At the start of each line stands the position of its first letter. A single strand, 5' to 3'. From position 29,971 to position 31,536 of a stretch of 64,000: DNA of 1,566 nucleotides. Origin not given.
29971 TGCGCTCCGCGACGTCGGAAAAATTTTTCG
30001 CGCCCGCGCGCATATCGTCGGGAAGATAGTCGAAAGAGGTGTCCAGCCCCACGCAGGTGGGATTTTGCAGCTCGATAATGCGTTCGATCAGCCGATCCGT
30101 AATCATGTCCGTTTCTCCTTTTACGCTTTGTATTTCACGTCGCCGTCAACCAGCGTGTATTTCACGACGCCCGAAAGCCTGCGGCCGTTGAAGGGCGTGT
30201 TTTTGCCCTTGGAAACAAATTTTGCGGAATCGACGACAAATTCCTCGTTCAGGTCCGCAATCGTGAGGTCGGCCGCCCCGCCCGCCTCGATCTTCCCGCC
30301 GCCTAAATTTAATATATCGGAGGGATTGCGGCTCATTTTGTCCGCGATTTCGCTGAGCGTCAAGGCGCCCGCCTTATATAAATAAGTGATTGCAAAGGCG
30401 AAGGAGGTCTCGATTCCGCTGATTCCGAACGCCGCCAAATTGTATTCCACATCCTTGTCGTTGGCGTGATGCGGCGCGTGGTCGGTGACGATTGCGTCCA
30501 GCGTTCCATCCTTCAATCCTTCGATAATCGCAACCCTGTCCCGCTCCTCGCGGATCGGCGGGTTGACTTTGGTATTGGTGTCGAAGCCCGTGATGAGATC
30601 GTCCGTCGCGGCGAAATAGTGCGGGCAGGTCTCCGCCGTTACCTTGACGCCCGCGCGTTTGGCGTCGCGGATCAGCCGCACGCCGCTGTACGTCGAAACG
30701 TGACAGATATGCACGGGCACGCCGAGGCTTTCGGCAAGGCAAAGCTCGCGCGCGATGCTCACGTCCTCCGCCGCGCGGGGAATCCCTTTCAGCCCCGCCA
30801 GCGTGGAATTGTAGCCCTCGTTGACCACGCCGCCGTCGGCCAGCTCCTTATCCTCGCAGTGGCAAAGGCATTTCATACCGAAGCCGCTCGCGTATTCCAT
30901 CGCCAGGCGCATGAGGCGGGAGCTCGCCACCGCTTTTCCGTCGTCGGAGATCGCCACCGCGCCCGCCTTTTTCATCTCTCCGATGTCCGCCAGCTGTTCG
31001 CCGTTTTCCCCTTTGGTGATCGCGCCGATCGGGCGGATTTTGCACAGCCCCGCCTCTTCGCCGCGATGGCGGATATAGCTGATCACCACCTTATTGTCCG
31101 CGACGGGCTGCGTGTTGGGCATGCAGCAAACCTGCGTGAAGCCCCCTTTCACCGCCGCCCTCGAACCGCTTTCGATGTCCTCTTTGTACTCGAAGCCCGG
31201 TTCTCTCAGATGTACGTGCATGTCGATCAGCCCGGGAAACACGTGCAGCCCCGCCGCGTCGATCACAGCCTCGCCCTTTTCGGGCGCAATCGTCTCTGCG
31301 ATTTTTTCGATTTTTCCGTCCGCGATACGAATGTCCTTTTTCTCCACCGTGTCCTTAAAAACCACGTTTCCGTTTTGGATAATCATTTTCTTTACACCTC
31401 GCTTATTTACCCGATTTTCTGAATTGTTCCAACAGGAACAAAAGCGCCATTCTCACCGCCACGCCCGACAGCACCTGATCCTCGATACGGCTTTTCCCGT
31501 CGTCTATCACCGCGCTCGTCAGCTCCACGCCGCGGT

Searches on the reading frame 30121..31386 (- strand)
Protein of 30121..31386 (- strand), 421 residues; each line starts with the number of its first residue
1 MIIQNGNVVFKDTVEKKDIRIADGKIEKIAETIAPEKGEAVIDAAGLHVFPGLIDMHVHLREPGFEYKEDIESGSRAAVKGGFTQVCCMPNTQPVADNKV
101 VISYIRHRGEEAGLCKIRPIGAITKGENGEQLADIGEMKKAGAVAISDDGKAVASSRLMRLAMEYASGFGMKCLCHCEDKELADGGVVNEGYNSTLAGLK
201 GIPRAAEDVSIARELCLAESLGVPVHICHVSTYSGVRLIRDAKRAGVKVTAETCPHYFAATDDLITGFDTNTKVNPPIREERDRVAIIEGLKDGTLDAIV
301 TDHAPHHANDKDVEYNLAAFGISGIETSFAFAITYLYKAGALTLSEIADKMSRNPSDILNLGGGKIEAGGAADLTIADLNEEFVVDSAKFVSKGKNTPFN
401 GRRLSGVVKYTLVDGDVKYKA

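Call 75: search_protein_families(library=pfam, proteins=[window:30121-31386:-], max_evalue=0.00001)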
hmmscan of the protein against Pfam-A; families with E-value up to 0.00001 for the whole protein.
window:30121-31386:- (421 aa): 3 families
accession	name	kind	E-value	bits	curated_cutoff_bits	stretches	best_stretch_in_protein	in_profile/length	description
PF01979.26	Amidohydro_1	-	2.5e-27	96.5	25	1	49-417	2-344/345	Amidohydrolase family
PF07969.17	Amidohydro_3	-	4.7e-14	53.2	29.7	0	41-71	2-31/472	Amidohydrolase family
PF12890.13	DHOase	-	4.6e-12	46.7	21.2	1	49-232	4-139/142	Dihydro-orotase-like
